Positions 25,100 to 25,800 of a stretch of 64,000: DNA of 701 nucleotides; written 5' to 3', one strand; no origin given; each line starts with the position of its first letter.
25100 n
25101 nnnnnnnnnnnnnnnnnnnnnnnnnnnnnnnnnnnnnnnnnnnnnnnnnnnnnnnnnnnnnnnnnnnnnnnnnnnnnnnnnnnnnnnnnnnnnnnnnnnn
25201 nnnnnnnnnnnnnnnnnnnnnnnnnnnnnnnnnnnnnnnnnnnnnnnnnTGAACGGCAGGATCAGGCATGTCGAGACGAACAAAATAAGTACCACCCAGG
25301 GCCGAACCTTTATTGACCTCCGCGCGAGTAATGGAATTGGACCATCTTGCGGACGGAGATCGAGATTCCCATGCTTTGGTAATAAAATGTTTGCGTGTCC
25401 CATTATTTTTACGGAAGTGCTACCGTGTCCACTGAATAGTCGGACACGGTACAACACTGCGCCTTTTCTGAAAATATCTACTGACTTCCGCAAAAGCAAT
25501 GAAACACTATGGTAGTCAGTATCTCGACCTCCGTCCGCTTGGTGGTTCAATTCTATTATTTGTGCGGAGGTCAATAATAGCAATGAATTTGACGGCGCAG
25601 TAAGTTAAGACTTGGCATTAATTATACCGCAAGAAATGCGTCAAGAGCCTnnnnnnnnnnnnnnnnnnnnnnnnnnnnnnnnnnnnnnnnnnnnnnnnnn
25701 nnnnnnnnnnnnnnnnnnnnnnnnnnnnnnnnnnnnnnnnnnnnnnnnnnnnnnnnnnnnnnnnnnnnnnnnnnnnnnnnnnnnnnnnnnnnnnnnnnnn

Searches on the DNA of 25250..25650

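Call 44: search_rna_families(source=window, start=25250, end=25650, threshold=evalue, max_evalue=1)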
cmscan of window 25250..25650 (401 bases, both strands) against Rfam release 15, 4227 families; matches with E-value up to 1: 0.
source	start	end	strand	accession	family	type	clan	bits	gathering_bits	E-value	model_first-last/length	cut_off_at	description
